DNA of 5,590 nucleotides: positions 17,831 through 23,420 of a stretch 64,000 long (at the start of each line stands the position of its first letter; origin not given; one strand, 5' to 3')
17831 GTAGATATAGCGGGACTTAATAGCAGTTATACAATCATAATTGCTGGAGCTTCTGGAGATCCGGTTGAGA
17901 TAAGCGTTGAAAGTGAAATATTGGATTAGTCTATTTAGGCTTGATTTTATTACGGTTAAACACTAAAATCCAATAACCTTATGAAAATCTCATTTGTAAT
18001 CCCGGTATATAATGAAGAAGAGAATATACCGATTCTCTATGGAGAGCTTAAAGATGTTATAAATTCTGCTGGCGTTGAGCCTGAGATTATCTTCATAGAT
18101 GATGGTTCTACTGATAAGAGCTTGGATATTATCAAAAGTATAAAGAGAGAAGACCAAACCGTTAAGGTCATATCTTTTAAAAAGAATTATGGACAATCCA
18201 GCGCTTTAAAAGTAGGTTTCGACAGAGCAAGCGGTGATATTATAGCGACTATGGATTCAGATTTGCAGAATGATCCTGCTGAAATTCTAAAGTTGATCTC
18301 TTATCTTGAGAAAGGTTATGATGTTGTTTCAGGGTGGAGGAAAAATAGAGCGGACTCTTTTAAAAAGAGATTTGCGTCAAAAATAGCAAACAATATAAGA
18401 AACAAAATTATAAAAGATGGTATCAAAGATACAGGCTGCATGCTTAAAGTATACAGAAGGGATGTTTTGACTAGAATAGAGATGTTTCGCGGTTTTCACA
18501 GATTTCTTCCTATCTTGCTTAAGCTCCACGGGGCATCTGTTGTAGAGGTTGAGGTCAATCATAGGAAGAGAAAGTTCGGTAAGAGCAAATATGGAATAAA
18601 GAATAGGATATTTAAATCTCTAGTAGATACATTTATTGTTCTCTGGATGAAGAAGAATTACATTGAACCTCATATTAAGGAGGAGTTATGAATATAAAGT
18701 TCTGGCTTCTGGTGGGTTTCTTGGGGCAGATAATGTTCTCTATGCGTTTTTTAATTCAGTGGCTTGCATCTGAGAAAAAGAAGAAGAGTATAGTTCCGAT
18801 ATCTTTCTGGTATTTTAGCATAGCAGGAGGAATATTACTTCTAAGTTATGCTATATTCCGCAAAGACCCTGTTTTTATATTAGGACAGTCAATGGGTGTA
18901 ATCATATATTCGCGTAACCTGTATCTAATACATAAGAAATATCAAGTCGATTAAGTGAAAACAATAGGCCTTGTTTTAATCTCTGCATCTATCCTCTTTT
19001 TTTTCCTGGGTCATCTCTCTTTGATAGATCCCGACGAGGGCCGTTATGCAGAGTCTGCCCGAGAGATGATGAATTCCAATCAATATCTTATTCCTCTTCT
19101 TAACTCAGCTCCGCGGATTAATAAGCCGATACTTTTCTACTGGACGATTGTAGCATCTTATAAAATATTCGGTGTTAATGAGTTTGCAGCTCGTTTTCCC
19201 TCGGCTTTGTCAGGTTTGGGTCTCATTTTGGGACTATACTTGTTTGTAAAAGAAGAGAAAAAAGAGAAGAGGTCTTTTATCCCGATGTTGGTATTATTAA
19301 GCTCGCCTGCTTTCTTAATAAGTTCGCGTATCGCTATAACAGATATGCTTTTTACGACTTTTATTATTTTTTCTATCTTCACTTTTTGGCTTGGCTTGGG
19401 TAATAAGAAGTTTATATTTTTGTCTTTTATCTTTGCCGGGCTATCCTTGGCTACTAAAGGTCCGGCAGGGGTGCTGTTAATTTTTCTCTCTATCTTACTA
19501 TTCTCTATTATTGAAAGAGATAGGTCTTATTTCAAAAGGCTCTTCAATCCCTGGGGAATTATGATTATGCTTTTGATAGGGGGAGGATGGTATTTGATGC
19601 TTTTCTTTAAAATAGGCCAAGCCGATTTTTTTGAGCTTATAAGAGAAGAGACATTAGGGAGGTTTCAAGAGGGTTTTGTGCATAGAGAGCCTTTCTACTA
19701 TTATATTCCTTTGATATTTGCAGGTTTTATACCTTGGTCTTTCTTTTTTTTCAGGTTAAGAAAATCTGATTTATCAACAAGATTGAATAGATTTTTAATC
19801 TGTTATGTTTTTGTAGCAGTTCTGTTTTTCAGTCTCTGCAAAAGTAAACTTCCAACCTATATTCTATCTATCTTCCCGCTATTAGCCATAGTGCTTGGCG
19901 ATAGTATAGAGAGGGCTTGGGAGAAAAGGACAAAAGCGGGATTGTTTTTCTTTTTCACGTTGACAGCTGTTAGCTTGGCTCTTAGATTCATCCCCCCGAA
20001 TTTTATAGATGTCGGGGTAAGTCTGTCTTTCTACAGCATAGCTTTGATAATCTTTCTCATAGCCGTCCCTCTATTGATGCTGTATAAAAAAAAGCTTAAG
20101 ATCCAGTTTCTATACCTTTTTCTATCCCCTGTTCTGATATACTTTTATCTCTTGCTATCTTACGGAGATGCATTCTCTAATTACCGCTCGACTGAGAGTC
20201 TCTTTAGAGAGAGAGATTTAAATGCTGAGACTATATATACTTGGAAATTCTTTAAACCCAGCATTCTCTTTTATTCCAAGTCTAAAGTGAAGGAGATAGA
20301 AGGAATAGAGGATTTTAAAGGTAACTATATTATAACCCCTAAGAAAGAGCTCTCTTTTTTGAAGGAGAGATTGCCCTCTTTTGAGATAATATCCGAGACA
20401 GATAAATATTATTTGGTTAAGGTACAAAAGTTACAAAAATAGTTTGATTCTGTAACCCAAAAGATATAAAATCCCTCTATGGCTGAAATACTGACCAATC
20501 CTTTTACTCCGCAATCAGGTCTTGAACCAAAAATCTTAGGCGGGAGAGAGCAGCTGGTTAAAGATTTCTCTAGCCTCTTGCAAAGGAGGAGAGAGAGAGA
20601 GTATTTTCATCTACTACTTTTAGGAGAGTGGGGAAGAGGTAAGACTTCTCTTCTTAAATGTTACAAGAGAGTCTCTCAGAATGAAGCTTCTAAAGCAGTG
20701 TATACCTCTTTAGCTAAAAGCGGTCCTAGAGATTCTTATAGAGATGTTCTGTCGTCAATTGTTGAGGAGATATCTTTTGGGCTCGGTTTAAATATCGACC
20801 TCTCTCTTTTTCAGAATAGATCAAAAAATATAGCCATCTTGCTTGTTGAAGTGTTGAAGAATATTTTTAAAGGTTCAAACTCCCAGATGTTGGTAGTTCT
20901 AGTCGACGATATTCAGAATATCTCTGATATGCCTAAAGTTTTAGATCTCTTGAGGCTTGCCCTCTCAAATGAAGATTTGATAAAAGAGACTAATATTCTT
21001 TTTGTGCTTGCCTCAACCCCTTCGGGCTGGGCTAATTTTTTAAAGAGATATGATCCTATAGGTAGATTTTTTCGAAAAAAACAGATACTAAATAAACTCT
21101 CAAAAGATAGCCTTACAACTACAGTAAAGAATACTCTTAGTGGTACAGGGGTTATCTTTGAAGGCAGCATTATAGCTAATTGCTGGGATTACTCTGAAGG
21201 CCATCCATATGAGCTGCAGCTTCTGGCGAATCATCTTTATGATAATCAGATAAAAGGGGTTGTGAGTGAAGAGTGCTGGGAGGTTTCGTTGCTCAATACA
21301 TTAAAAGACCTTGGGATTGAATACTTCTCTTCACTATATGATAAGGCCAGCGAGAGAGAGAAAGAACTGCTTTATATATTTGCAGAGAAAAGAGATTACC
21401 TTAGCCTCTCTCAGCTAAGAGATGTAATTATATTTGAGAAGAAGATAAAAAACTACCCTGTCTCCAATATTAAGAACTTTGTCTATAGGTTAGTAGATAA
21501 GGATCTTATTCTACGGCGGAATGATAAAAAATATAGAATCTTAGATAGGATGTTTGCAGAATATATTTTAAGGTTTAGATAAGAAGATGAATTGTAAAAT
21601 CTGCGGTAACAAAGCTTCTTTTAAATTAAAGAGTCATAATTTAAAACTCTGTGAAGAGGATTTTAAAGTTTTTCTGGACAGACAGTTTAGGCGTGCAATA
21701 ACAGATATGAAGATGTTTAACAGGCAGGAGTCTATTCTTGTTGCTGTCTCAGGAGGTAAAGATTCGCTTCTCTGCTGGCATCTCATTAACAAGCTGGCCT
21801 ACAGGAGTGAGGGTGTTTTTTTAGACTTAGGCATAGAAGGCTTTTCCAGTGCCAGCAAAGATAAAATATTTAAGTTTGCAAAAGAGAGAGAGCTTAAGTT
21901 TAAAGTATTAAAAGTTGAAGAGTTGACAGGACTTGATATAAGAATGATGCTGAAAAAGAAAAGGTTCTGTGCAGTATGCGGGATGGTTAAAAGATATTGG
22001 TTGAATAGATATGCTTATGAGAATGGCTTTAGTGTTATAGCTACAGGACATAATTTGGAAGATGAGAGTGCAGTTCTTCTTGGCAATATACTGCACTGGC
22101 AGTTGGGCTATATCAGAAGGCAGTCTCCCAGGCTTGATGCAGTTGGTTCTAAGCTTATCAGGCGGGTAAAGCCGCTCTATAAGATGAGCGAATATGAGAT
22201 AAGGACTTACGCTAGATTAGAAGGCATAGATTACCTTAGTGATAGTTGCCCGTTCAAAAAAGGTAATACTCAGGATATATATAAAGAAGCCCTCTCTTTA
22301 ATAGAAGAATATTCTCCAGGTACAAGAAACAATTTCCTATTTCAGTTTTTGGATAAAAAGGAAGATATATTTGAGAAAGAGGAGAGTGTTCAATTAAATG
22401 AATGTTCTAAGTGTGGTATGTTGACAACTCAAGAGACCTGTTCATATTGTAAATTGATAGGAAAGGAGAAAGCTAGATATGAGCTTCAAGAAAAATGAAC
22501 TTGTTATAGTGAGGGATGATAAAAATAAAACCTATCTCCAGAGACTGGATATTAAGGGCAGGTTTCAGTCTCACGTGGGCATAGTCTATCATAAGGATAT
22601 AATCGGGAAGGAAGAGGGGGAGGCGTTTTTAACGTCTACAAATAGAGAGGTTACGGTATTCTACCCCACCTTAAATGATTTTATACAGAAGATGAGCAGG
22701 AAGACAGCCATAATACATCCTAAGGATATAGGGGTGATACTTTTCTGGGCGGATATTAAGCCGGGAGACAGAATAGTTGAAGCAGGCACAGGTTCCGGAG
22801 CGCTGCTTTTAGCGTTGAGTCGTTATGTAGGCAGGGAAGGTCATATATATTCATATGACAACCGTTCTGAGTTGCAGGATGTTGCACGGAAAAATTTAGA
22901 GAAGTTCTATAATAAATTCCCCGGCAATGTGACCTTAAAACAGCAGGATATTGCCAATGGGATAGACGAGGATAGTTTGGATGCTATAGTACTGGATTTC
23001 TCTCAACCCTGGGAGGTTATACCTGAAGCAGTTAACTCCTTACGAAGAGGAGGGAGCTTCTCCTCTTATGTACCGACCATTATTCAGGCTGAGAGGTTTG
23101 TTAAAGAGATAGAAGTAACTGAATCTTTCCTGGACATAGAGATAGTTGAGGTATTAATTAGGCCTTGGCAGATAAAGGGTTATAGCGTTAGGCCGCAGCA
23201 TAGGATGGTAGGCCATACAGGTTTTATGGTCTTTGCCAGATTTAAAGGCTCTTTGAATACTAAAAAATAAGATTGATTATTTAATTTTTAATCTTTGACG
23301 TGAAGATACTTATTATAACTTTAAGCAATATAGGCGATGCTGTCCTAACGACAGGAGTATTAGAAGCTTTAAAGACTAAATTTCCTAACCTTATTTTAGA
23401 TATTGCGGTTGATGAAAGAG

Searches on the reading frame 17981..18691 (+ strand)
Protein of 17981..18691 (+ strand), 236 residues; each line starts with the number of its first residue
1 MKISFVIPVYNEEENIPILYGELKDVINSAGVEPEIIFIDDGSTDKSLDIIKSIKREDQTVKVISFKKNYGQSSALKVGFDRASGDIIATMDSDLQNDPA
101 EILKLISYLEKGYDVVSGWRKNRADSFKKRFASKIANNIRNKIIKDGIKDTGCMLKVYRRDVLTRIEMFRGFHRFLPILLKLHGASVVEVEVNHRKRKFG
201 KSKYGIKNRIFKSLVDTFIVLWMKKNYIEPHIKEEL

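Call 11: search_protein_families(library=pfam, proteins=[window:17981-18691:+], max_evalue=0.001)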
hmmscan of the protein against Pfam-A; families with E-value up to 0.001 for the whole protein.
window:17981-18691:+ (236 aa): 3 families
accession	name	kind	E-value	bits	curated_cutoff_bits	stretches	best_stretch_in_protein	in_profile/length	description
PF00535.33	Glycos_transf_2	-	3.7e-33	115.3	23.3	1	4-163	1-164/168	Glycosyl transferase family 2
PF10111.15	Glyco_tranf_2_2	-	4.3e-10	40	27.3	1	4-99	1-96/276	Glycosyltransferase like family 2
PF13641.12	Glyco_tranf_2_3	-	0.00013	22.5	27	1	3-126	3-127/230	Glycosyltransferase like family 2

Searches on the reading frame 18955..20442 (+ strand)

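Call 11: search_protein_families(library=pfam, proteins=[window:18955-20442:+], max_evalue=0.001)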
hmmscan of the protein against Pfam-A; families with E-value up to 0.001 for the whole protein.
window:18955-20442:+ (495 aa): 1 family
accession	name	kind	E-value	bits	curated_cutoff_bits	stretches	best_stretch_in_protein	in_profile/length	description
PF13231.12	PMT_2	-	1.3e-15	58.4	26.1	1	56-206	1-151/160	Dolichyl-phosphate-mannose-protein mannosyltransferase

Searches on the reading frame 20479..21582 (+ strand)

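Call 11: search_protein_families(library=pfam, proteins=[window:20479-21582:+], max_evalue=0.001)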
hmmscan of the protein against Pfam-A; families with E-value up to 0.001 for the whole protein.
window:20479-21582:+ (367 aa): 3 families
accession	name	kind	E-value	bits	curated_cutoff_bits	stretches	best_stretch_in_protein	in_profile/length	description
PF13401.12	AAA_22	-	2.5e-08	34.7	27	1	44-181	7-124/130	AAA domain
PF13191.12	AAA_16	-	6.4e-08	33.7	32.6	1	22-167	4-161/167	AAA ATPase domain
PF07693.20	KAP_NTPase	-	2.1e-05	24.4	20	1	28-99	6-80/293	KAP family P-loop domain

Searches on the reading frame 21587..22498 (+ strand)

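Call 11: search_protein_families(library=pfam, proteins=[window:21587-22498:+], max_evalue=0.001)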
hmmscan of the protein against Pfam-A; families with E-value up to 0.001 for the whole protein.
window:21587-22498:+ (303 aa): 4 families
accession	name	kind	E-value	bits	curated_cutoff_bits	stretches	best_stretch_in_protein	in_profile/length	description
PF01171.26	ATP_bind_3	-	3.1e-10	40.5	27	1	50-220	2-167/182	PP-loop family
PF22082.2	TtuA_LIM_N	-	2.2e-07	31.3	27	1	2-26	1-25/26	2-thiouridine synthetase TtuA, N-terminal LIM domain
PF01507.26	PAPS_reduct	-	2.2e-06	28.3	22.5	1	50-216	2-156/175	Phosphoadenosine phosphosulfate reductase domain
PF02132.21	RecR_ZnF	-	0.00079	19.6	22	1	272-288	3-19/21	RecR, Cys4-zinc finger domain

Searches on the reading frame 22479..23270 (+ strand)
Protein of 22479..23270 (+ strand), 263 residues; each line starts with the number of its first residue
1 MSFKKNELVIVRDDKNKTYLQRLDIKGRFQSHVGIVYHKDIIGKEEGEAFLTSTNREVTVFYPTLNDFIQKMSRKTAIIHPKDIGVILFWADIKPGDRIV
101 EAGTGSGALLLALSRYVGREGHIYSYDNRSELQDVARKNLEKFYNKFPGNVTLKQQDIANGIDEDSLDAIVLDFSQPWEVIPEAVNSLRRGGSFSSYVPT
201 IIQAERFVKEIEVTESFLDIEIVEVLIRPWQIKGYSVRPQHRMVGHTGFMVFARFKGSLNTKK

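Call 11: search_protein_families(library=pfam, proteins=[window:22479-23270:+], max_evalue=0.001)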
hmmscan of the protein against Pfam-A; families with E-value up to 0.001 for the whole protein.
window:22479-23270:+ (263 aa): 7 families
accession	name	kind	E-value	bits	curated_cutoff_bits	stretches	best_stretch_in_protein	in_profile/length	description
PF08704.16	GCD14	-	2.6e-34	119.4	26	1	59-235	4-182/247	tRNA methyltransferase complex GCD14 subunit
PF01135.25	PCMT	-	5.8e-12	46.3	20.3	1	64-194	42-169/210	Protein-L-isoaspartate(D-aspartate) O-methyltransferase (PCMT)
PF13847.12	Methyltransf_31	-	6.7e-09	36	27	1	93-195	1-108/145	Methyltransferase domain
PF14801.12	TrmI-like_N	-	5.3e-08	33.1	24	1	4-47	4-47/50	TrmI-like N-terminal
PF13649.12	Methyltransf_25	-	1.3e-06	29.4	27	1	99-192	1-97/97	Methyltransferase domain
PF21985.2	TR61B_FKBP-like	-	0.00013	22.2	27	1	20-54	20-54/55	TR61B FKBP-like domain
PF08241.18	Methyltransf_11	-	0.00048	21.1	21.2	1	101-194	2-93/95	Methyltransferase domain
